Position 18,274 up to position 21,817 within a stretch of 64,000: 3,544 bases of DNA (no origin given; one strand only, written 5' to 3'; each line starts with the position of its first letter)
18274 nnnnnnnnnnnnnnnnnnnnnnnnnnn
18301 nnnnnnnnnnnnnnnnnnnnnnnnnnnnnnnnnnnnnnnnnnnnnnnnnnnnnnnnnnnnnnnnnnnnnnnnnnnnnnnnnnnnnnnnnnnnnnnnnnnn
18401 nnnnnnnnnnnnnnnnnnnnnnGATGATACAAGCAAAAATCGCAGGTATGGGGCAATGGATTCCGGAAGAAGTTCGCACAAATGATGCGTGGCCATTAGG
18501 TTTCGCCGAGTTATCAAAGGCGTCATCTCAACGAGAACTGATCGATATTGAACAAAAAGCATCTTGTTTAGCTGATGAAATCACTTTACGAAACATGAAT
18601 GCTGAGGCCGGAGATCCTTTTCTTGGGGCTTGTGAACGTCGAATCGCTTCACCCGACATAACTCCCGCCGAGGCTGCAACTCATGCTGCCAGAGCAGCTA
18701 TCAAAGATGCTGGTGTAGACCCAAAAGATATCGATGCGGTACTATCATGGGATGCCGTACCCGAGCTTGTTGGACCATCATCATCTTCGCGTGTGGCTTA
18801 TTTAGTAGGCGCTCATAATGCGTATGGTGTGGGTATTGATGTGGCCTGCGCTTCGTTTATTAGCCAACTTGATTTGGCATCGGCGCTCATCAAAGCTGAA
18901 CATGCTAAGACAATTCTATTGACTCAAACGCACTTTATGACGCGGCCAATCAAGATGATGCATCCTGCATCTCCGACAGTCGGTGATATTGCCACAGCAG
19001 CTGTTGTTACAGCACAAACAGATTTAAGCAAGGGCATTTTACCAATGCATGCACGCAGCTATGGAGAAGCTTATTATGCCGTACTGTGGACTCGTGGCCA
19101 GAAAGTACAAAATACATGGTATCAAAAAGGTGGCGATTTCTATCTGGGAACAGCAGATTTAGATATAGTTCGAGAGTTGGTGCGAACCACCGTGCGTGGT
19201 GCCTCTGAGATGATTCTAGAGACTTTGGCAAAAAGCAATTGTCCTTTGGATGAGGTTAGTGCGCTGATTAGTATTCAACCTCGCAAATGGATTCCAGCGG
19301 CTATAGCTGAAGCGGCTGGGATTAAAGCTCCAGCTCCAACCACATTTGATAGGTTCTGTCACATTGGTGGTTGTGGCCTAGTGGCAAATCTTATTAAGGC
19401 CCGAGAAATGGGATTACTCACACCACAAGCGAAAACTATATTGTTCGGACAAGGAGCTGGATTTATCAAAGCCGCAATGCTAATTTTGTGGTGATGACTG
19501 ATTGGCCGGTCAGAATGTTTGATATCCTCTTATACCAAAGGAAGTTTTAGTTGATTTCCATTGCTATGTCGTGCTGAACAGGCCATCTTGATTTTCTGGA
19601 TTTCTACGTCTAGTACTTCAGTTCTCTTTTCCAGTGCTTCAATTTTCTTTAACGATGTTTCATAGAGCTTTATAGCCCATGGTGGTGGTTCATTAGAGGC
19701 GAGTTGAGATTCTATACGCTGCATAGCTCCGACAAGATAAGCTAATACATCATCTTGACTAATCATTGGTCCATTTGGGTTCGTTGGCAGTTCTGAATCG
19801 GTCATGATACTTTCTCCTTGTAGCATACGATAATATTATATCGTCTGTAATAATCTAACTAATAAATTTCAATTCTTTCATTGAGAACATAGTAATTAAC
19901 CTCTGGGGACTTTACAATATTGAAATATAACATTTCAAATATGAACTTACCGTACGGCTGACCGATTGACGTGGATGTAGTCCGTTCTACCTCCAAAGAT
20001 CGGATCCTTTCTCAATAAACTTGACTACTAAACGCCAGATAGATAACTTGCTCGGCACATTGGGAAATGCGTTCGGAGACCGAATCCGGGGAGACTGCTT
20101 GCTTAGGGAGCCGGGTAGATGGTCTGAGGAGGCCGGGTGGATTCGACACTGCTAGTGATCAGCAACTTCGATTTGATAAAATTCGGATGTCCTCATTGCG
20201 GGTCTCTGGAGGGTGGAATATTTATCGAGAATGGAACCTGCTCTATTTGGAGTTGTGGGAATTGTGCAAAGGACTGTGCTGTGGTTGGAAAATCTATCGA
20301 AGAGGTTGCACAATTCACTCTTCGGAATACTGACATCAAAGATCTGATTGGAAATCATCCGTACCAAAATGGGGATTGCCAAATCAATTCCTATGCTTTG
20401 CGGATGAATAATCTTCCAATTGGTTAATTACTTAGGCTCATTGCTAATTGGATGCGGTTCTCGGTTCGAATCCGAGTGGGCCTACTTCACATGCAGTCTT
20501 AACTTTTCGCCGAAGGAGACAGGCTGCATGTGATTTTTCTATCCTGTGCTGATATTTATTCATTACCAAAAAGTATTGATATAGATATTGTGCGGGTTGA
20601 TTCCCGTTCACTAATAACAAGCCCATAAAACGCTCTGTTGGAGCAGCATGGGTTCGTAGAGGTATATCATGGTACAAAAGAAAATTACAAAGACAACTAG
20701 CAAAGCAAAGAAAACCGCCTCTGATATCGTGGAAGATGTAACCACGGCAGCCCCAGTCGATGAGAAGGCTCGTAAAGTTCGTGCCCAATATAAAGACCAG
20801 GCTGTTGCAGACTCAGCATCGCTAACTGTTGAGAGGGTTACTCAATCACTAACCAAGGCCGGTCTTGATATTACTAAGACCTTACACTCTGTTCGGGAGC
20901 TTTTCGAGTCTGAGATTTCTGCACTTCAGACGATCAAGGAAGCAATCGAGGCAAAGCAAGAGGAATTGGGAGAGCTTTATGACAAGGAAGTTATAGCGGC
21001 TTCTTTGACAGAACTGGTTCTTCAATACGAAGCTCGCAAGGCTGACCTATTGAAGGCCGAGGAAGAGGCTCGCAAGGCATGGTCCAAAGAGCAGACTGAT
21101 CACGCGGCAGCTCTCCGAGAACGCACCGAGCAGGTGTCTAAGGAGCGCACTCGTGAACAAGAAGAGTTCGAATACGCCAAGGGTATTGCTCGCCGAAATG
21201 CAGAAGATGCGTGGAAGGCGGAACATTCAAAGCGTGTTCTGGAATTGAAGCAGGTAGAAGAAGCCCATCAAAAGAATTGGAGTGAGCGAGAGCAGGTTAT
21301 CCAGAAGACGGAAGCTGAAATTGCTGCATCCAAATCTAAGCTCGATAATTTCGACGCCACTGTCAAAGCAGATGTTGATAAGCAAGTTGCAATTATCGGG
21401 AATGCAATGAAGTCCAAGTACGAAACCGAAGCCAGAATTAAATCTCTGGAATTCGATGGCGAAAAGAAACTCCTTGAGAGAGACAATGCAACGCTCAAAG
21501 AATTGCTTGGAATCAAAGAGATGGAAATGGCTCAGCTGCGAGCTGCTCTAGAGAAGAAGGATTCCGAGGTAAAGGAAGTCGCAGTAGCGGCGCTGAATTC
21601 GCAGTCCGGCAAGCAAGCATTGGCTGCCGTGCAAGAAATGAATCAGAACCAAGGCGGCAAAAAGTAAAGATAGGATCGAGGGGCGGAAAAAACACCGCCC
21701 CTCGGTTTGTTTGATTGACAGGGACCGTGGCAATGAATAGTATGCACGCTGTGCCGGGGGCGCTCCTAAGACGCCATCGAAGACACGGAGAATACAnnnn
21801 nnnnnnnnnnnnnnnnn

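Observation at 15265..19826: Strand-switched island carrying a ThDP-dependent enzyme and a KAS-III-like condensing enzyme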

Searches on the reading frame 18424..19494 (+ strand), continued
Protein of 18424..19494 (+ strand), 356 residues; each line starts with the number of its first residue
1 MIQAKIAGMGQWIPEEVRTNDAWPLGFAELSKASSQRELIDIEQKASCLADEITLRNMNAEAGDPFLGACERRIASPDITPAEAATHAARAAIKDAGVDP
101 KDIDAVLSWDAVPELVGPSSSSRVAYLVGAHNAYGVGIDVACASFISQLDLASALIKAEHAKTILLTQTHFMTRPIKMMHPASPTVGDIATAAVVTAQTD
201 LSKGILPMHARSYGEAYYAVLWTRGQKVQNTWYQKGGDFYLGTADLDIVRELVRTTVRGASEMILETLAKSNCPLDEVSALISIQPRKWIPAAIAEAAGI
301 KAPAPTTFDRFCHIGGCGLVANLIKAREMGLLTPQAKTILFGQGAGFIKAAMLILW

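Call 92: search_dna_similar(query=P0203, collection=plasmids, mode=protein, max_rows=12)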
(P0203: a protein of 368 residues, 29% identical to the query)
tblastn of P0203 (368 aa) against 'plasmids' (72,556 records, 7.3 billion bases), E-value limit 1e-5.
Records with a match: 87; places in all: 95; records where one place covers at least 80% of the query: 36.
Best place of each record, by identity: <60% 87.
By first word of the organism name: Streptomyces 39; Staphylococcus 12; Sinorhizobium 4; Bacillus 3; Mycetohabitans 2; Aeromonas 2; Clostridium 2; Rhodococcus 2; Calothrix 1; Chroococcidiopsis 1; and 19 more.
By predicted mobility (MOB-suite, as given by PLSDB): non-mobilizable 56; mobilizable 24; conjugative 7.
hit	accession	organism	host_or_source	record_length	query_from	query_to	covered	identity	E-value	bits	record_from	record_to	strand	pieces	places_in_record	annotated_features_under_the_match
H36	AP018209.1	Calothrix brevissima NIES-22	-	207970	8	360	96%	27.4%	2e-19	97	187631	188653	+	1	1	3-oxoacyl-[acyl-carrier-protein] synthase III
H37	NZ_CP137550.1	Streptomyces sp. N50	Selaginella tamariscina,cell ...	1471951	8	363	97%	27.1%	2e-11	73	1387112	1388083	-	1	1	record has no annotation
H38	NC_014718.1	Mycetohabitans rhizoxinica HKI 454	-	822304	8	367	98%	26.7%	1e-23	110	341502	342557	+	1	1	3-oxoacyl-[acyl-carrier-protein] synthase III C-terminal ...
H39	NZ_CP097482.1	Chroococcidiopsis sp. CCNUC1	cell culture,soil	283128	5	353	95%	27.3%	9e-16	86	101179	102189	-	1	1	3-oxoacyl-[acyl-carrier-protein] synthase III C-terminal ...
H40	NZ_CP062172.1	Mycetohabitans rhizoxinica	Rhizopus microsporus,bacterial ...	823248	8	367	98%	26.4%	2e-23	109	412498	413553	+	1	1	3-oxoacyl-[acyl-carrier-protein] synthase III C-terminal ...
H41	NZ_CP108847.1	Streptomyces sp. NBC_00846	-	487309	10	366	97%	26.6%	6e-12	75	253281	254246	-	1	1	beta-ketoacyl-ACP synthase III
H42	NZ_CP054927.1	Streptomyces microflavus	Single cell,soil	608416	8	366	98%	26.1%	6e-22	105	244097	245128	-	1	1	3-oxoacyl-ACP synthase III family protein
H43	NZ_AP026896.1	Aeromonas caviae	Microbe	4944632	10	356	94%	26.0%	3e-7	60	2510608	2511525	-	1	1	none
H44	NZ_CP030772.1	Streptomyces sp. YIM 121038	pure culture,soil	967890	53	355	82%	29.6%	3e-20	100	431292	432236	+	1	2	3-oxoacyl-[acyl-carrier-protein] synthase III C-terminal ...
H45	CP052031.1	Staphylococcus aureus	Homo sapiens,blood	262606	8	365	97%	24.5%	5e-12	75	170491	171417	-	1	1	ketoacyl-ACP synthase III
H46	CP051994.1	Staphylococcus aureus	Homo sapiens,respiratory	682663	8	365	97%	24.5%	5e-12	75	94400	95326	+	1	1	ketoacyl-ACP synthase III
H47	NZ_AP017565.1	Pseudanabaena sp. ABRG5-3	-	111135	8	350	93%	25.6%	6e-17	90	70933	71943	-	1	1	3-oxoacyl-[acyl-carrier-protein] synthase III C-terminal ...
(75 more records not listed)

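Call 94: find_encoding_contigs(protein=P0002, flank=5000, max_places=1)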
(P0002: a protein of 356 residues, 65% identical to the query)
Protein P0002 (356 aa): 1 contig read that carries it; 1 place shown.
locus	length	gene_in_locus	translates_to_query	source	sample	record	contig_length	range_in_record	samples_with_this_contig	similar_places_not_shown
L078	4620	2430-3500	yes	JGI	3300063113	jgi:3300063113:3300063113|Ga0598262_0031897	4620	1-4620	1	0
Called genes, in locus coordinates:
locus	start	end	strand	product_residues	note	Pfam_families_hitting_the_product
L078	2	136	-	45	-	?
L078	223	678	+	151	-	-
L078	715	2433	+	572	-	PF02776:TPP_enzyme_N, PF00205:TPP_enzyme_M, PF02775:TPP_enzyme_C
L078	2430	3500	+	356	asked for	PF08545:ACP_syn_III, PF08541:ACP_syn_III_C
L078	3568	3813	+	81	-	-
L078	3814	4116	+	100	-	-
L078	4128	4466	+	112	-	-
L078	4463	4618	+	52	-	?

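Call 99: search_protein_families(library=pfam, proteins=[L070:381-1034:+, L070:1275-1997:-, L070:2782-3675:+, L070:4495-5058:+, L070:5379-5837:+, L070:9056-9874:+, L070:9871-10467:+, L070:10485-10904:+, L070:11976-12635:-, L070:13937-14665:-], max_evalue=0.001)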
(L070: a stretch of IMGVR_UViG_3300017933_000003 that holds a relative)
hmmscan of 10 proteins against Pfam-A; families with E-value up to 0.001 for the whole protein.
L070:381-1034:+ (217 aa): 0 families

L070:1275-1997:- (240 aa): 1 family
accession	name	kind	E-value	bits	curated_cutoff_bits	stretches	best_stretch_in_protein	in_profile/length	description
PF14528.11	LAGLIDADG_3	-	8.6e-06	26.4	22.5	0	122-173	3-42/82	LAGLIDADG-like domain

L070:2782-3675:+ (297 aa): 0 families

L070:4495-5058:+ (187 aa): 0 families

L070:5379-5837:+ (152 aa): 0 families

L070:9056-9874:+ (272 aa): 2 families
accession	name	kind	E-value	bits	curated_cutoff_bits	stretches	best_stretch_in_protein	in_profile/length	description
PF01676.23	Metalloenzyme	-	6.4e-08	32.8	24.3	1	147-219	138-214/252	Metalloenzyme superfamily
PF01663.27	Phosphodiest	-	9.2e-05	22.6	23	1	97-217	92-229/342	Type I phosphodiesterase / nucleotide pyrophosphatase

L070:9871-10467:+ (198 aa): 1 family
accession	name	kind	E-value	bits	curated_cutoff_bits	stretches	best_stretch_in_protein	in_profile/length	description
PF13521.12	AAA_28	-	3.1e-09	37.7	27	1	6-164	2-156/164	AAA domain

L070:10485-10904:+ (139 aa): 0 families

L070:11976-12635:- (219 aa): 0 families

L070:13937-14665:- (242 aa): 1 family
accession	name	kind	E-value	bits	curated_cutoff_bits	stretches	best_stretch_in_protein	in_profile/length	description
PF14528.11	LAGLIDADG_3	-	6.6e-13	49.2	22.5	1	119-211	5-81/82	LAGLIDADG-like domain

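Call 100: search_protein_families(library=phrogs, proteins=[L070:381-1034:+, L070:1275-1997:-, L070:2782-3675:+, L070:4495-5058:+, L070:5379-5837:+, L070:9056-9874:+, L070:9871-10467:+, L070:10485-10904:+, L070:11976-12635:-, L070:13937-14665:-], max_evalue=0.001)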
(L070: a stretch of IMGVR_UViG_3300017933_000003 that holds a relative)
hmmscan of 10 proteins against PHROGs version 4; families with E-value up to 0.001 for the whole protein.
L070:381-1034:+ (217 aa): 9 families
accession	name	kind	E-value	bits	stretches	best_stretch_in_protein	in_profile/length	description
phrog_2255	-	DNA, RNA and nucleotide metabolism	3.4e-34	119.2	2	91-213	50-177/211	HNH endonuclease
phrog_3106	-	DNA, RNA and nucleotide metabolism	1.8e-15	58.3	1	120-208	142-224/252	HNH endonuclease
phrog_5558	-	moron, auxiliary metabolic gene and host takeover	8.9e-11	43.2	1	35-138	4-109/130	Lar-like restriction alleviation protein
phrog_1035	-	DNA, RNA and nucleotide metabolism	9.4e-11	43.1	2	35-81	59-107/271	endonuclease VII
phrog_4234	-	DNA, RNA and nucleotide metabolism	3e-09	37.7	1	131-208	13-86/130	HNH endonuclease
phrog_2340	-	DNA, RNA and nucleotide metabolism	2.6e-07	31.9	2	35-77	4-49/171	endonuclease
phrog_2633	-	DNA, RNA and nucleotide metabolism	3.8e-06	28.1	0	36-78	10-54/142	endonuclease VII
phrog_30859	-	unknown function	0.00035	22.3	0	94-135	2-44/117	-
phrog_10212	-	unknown function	0.00073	20.8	1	148-208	65-125/128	-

L070:1275-1997:- (240 aa): 1 family
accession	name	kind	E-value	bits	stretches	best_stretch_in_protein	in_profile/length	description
phrog_4645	-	DNA, RNA and nucleotide metabolism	1.2e-30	107.7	1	11-239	86-303/308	endonuclease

L070:2782-3675:+ (297 aa): 1 family
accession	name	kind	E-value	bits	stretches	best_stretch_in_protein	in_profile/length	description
phrog_218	-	connector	3.1e-06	28.3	1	172-255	13-99/148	head closure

L070:4495-5058:+ (187 aa): 7 families
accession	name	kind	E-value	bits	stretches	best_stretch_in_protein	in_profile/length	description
phrog_1035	-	DNA, RNA and nucleotide metabolism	1.7e-18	68.5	1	1-187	63-213/271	endonuclease VII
phrog_2340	-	DNA, RNA and nucleotide metabolism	2.3e-12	48.3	1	1-77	8-86/171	endonuclease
phrog_30859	-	unknown function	1.6e-07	33.1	1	2-58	3-57/117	-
phrog_5558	-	moron, auxiliary metabolic gene and host takeover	2.7e-07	31.9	1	2-52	66-116/130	Lar-like restriction alleviation protein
phrog_2633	-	DNA, RNA and nucleotide metabolism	5.5e-06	27.6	1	1-56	13-67/142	endonuclease VII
phrog_2255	-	DNA, RNA and nucleotide metabolism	2e-05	25.1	1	1-57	53-108/211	HNH endonuclease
phrog_6762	-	unknown function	0.00069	20.6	1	2-62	161-223/242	-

L070:5379-5837:+ (152 aa): 0 families

L070:9056-9874:+ (272 aa): 0 families

L070:9871-10467:+ (198 aa): 1 family
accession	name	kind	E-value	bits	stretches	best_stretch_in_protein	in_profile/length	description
phrog_2107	-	other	4e-10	40.7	1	1-159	1-170/201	thymidylate kinase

L070:10485-10904:+ (139 aa): 0 families

L070:11976-12635:- (219 aa): 11 families
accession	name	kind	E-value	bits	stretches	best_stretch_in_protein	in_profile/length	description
phrog_14736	-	DNA, RNA and nucleotide metabolism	3.3e-07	31.2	1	163-213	24-77/202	HNH endonuclease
phrog_2255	-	DNA, RNA and nucleotide metabolism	3.8e-06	27.5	1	33-218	28-172/211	HNH endonuclease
phrog_15471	-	DNA, RNA and nucleotide metabolism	4.1e-06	27.8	0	187-216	52-81/183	HNH endonuclease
phrog_10822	-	DNA, RNA and nucleotide metabolism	2.4e-05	25.1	1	156-212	85-145/245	HNH endonuclease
phrog_8048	-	DNA, RNA and nucleotide metabolism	4.8e-05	23.7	1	154-214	158-226/273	HNH endonuclease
phrog_25862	-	DNA, RNA and nucleotide metabolism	0.00015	23.2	1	172-215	90-136/149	HNH endonuclease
phrog_14913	-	DNA, RNA and nucleotide metabolism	0.00035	21.7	0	188-217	61-90/149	HNH endonuclease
phrog_4581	-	head and packaging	0.00044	20.8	1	172-218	66-112/395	terminase small subunit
phrog_119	-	DNA, RNA and nucleotide metabolism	0.00058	19.8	1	171-216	203-256/443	HNH endonuclease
phrog_7545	-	DNA, RNA and nucleotide metabolism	0.00099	20.3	0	174-218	92-136/160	HNH endonuclease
phrog_144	-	DNA, RNA and nucleotide metabolism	0.001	19.8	1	129-216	40-134/175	HNH endonuclease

L070:13937-14665:- (242 aa): 1 family
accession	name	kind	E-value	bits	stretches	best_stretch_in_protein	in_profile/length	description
phrog_4645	-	DNA, RNA and nucleotide metabolism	6.6e-22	79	1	18-233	106-306/308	endonuclease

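Call 101: search_protein_families(library=padloc, proteins=[window:18424-19494:+], max_evalue=0.001)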
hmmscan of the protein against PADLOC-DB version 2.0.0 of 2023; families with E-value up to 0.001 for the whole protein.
window:18424-19494:+ (356 aa): 0 families

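Call 102: search_protein_families(library=pfam, proteins=[L075:4978-6567:+, L012:9082-10503:-, L029:9142-10713:+], max_evalue=0.01)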
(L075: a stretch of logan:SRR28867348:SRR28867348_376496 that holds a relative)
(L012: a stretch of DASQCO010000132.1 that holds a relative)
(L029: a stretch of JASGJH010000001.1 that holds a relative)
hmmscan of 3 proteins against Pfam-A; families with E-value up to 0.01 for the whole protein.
L075:4978-6567:+ (529 aa): 4 families
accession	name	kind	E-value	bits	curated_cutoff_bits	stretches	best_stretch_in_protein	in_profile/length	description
PF02518.31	HATPase_c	-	3.5e-23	82.6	26.4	1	272-379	4-109/111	Histidine kinase-, DNA gyrase B-, and HSP90-like ATPase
PF00072.30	Response_reg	-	5.1e-12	46.4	30.2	1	408-517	1-110/111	Response regulator receiver domain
PF00512.31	HisKA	-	4.2e-11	43.2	26.9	1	127-227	2-66/66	His Kinase A (phospho-acceptor) domain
PF14501.12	HATPase_c_5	-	2.6e-05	24.5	22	1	274-365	6-90/102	GHKL domain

L012:9082-10503:- (474 aa): 5 families
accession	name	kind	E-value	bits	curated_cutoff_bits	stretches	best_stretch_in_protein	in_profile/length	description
PF02518.31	HATPase_c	-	8.2e-23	81.4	26.4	1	223-330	5-110/111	Histidine kinase-, DNA gyrase B-, and HSP90-like ATPase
PF00072.30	Response_reg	-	2.1e-16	60.5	30.2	1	357-468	1-110/111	Response regulator receiver domain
PF00512.31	HisKA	-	5.8e-09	36.3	26.9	1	76-174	2-64/66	His Kinase A (phospho-acceptor) domain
PF14501.12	HATPase_c_5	-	0.0002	21.7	22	1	224-315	6-90/102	GHKL domain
PF13581.12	HATPase_c_2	-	0.005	17.3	27.4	0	233-307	41-112/127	Histidine kinase-like ATPase domain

L029:9142-10713:+ (524 aa): 4 families
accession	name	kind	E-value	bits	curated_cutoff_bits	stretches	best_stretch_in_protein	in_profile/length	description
PF02518.31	HATPase_c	-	1.3e-24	87.2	26.4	1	263-371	4-110/111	Histidine kinase-, DNA gyrase B-, and HSP90-like ATPase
PF00512.31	HisKA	-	6.4e-08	33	26.9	1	118-166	2-31/66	His Kinase A (phospho-acceptor) domain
PF14501.12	HATPase_c_5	-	8.2e-06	26.1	22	1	265-356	6-90/102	GHKL domain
PF00072.30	Response_reg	-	1.6e-05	25.5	30.2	1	398-506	1-107/111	Response regulator receiver domain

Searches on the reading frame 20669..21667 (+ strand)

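Call 9: search_protein_families(library=phrogs, proteins=[window:20669-21667:+], max_evalue=0.001)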
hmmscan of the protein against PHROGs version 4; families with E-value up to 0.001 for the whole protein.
window:20669-21667:+ (332 aa): 1 family
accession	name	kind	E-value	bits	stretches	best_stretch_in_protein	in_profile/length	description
phrog_29668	-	unknown function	2.4e-11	44.4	1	12-320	10-350/357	-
